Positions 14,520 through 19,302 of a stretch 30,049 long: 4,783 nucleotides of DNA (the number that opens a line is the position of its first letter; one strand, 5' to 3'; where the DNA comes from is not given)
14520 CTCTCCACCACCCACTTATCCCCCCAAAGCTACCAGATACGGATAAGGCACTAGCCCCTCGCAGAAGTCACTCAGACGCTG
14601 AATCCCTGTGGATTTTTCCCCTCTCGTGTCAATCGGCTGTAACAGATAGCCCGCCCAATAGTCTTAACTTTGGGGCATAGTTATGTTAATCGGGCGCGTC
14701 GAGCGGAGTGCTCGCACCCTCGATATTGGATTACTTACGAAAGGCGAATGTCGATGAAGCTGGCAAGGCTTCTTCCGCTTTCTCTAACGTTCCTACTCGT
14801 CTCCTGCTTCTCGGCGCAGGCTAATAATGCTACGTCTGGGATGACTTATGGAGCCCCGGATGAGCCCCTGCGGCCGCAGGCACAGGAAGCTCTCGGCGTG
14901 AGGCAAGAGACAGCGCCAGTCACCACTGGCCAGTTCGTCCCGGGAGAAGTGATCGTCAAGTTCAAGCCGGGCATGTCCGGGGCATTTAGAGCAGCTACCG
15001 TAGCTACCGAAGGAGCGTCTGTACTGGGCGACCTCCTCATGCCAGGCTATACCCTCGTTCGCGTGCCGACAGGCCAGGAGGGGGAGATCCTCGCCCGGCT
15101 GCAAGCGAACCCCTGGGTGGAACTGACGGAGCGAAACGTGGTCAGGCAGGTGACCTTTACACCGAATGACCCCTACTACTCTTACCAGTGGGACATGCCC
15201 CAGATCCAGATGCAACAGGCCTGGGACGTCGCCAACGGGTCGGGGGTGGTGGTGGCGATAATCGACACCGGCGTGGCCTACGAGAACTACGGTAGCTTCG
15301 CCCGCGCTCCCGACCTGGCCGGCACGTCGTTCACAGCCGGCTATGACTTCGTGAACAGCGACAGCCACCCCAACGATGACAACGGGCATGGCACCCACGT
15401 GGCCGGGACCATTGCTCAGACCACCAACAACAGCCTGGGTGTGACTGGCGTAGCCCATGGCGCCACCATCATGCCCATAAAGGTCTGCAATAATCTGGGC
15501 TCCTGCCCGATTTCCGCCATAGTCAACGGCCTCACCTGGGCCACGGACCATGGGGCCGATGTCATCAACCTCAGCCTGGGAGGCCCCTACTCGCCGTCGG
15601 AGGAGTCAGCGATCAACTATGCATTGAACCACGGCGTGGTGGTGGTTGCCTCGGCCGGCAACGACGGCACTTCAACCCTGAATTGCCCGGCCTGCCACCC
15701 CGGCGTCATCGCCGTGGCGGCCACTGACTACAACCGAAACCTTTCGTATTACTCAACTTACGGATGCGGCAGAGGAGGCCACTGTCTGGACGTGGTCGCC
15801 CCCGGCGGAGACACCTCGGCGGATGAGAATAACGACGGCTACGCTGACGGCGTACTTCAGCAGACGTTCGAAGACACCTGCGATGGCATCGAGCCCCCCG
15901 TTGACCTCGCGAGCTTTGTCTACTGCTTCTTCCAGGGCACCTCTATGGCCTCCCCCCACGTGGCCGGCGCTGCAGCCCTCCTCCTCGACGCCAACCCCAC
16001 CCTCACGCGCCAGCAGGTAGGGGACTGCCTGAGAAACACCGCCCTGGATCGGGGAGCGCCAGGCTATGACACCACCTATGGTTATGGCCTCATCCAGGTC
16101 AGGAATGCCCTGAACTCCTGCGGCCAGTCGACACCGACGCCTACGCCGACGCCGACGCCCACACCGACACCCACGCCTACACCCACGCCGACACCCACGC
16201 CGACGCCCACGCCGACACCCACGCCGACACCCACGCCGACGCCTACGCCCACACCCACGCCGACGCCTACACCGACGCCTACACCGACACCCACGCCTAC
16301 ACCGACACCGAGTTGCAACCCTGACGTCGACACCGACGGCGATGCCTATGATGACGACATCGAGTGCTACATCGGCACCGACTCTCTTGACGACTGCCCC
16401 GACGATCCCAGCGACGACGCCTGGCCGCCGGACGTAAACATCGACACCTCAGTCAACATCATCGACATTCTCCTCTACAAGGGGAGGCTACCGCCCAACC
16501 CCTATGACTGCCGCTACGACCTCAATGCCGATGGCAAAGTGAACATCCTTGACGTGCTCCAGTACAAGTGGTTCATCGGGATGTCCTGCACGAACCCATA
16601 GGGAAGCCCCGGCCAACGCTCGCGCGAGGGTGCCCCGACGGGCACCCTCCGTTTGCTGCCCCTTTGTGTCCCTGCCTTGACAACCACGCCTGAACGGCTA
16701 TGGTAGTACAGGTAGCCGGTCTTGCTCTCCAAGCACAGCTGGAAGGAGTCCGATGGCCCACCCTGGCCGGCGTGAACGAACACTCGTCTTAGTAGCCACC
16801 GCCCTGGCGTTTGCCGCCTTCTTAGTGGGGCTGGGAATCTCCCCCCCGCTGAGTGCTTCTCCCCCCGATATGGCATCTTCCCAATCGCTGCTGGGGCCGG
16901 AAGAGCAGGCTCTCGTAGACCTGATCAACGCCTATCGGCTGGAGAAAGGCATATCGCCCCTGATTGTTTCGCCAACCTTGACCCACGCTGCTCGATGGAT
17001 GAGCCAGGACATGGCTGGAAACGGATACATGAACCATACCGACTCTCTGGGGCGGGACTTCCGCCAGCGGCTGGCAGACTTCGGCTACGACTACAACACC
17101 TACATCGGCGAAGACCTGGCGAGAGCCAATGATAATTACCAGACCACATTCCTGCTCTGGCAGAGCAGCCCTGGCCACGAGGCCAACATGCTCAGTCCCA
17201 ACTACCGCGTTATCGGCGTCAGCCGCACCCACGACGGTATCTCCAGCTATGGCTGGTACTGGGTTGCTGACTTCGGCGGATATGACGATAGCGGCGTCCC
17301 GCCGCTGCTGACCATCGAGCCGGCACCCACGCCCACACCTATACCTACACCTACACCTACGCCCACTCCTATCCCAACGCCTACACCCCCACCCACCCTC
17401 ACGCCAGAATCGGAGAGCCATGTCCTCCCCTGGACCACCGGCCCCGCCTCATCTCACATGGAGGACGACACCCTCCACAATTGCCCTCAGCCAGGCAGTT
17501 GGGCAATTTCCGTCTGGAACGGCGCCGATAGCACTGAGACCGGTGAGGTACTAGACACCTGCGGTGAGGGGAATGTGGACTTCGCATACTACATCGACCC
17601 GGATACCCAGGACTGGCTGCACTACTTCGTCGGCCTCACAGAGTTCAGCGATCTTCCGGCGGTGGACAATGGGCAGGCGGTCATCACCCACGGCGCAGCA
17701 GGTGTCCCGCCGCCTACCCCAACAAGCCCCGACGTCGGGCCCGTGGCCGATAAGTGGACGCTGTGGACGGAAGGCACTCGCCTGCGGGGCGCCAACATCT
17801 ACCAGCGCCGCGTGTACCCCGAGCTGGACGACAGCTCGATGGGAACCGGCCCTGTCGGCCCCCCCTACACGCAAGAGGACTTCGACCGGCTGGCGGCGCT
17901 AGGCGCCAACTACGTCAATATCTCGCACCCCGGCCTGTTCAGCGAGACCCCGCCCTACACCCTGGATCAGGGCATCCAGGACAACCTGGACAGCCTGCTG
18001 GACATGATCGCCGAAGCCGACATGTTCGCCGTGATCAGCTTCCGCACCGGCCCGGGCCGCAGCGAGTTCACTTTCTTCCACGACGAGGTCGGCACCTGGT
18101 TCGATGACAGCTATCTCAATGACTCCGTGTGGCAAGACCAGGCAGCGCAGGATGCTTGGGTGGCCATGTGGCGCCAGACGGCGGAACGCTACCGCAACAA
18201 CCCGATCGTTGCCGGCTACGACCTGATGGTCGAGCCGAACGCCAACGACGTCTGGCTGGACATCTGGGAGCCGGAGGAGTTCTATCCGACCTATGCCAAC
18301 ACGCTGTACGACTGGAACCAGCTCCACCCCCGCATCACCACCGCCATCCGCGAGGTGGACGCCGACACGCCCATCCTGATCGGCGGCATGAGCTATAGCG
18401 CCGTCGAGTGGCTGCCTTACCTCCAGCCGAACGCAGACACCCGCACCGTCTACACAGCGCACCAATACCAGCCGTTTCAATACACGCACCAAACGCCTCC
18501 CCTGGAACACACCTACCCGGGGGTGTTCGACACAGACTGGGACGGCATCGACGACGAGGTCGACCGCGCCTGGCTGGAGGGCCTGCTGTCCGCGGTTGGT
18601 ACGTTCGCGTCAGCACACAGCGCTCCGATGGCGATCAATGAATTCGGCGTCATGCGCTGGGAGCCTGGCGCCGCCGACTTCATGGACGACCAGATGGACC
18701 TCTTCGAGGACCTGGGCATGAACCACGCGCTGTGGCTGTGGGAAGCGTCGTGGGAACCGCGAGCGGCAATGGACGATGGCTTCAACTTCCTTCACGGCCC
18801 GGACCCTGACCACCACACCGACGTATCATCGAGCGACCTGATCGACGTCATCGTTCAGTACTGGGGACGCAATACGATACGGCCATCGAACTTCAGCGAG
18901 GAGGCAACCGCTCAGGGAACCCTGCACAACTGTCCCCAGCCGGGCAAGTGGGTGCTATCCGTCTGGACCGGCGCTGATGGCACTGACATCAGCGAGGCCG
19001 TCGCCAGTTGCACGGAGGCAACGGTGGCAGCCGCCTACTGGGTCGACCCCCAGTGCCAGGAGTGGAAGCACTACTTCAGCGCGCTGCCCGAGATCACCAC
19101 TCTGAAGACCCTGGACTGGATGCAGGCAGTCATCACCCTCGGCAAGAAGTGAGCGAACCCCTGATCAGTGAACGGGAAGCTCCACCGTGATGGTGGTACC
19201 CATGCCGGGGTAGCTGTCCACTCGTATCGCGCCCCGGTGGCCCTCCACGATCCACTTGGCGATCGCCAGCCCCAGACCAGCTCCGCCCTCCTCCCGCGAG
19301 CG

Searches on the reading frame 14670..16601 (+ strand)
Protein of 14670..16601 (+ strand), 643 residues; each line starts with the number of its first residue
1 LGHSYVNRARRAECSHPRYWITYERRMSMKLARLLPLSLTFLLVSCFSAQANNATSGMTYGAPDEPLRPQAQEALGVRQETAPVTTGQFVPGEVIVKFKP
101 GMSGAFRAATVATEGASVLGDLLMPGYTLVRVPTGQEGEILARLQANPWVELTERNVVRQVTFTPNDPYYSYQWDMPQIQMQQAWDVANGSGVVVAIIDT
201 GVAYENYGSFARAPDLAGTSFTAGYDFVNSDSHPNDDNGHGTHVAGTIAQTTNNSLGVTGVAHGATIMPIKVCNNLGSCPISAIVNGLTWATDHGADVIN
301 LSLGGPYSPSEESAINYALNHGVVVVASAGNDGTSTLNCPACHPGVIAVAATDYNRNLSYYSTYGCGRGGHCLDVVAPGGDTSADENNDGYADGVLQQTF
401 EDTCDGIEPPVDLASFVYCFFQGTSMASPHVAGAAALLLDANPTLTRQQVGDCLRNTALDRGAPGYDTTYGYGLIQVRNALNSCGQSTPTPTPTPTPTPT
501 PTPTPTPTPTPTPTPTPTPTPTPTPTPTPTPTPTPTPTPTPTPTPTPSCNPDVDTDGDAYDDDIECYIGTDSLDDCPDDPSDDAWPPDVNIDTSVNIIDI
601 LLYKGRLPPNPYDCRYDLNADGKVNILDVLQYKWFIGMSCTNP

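Call 4: search_protein_families(library=pfam, proteins=[window:14670-16601:+])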
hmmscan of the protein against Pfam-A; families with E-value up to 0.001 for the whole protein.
window:14670-16601:+ (643 aa): 3 families
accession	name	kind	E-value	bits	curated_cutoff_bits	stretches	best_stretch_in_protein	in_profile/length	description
PF00082.27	Peptidase_S8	-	3.6e-59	200.9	21.8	1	190-473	1-288/288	Subtilase family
PF22148.1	Fervidolysin_NPro-like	-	1.8e-08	35.1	21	1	79-156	5-81/81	Fervidolysin N-terminal prodomain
PF00404.24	Dockerin_1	-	3.9e-06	27.4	22.9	1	588-633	3-53/57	Dockerin type I domain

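Call 5: search_protein_families(library=ncbifam, proteins=[window:14670-16601:+])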
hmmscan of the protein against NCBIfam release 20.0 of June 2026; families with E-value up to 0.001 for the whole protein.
window:14670-16601:+ (643 aa): 7 families
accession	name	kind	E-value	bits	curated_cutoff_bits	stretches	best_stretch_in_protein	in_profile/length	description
TIGR03921.1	T7SS_mycosin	equivalog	6.3e-61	206.4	278.75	1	180-512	2-317/353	type VII secretion-associated serine protease mycosin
NF033595.1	denti_PrtP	equivalog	1.8e-31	109.5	300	2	299-485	342-506/606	dentilisin complex serine proteinase subunit PrtP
NF049966.1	QH_SP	equivalog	4.6e-21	75.2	165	1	195-350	2-141/219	subtilisin-like serine protease QhpE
TIGR03895.1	protease_PatA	subfamily_domain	5.4e-13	48.5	421.05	1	240-381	1-146/606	PatA/PatG family cyanobactin maturation protease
NF051851.1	AtpSerPepEprS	equivalog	9.3e-11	40.5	1700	2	417-486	296-368/988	autotransporter serine peptidase EprS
NF040553.1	SGO_0316_fam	subfamily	7.4e-07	27.2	1400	1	225-335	345-467/1486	SGO_0316/SGO_0317 family LPXTG-anchored serine peptidase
NF040809.1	germ_prot_CspBA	exception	0.0004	18.1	1250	0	230-335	714-827/1099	bifunctional germination protease/germinant receptor pseudoprotease CspBA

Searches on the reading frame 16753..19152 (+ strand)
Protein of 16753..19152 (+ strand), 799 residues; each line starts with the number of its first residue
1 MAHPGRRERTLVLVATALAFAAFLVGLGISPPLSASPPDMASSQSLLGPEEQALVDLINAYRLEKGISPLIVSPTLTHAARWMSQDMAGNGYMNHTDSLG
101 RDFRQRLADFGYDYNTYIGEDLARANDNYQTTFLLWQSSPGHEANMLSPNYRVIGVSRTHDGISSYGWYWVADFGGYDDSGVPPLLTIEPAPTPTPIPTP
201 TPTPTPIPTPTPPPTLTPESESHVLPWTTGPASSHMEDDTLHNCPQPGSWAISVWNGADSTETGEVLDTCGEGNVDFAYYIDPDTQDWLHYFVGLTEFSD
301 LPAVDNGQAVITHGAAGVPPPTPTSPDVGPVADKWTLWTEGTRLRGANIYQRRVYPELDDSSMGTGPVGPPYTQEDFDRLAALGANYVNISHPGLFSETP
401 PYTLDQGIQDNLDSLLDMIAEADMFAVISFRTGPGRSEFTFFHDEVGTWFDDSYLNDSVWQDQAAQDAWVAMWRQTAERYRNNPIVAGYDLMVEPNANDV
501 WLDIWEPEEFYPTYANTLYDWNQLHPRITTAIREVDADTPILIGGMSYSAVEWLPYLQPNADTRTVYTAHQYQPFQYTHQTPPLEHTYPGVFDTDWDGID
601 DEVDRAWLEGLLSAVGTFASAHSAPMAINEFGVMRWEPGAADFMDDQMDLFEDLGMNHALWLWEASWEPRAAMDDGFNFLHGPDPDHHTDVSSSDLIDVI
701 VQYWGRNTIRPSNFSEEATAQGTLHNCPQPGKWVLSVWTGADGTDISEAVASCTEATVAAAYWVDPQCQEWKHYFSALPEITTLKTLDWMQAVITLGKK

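Call 4: search_protein_families(library=pfam, proteins=[window:16753-19152:+])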
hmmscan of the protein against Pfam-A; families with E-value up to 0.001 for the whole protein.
window:16753-19152:+ (799 aa): 2 families
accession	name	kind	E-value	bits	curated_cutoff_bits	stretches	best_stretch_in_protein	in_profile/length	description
PF00150.24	Cellulase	-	1.1e-24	87.9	23.5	1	369-665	18-270/272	Cellulase (glycosyl hydrolase family 5)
PF00188.32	CAP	-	1.7e-17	64.8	21.1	1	55-174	1-117/117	Cysteine-rich secretory protein family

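Call 5: search_protein_families(library=ncbifam, proteins=[window:16753-19152:+])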
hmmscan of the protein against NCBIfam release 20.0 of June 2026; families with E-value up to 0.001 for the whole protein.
window:16753-19152:+ (799 aa): 2 families
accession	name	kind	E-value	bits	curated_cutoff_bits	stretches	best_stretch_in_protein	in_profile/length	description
TIGR02909.1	spore_YkwD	subfamily_domain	9.7e-23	80.5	171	1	50-174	4-125/127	uncharacterized protein, YkwD family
NF052539.1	DivAsocLipDalA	equivalog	1.1e-07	31.8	200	1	52-160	49-156/169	divisome-associated lipoprotein DalA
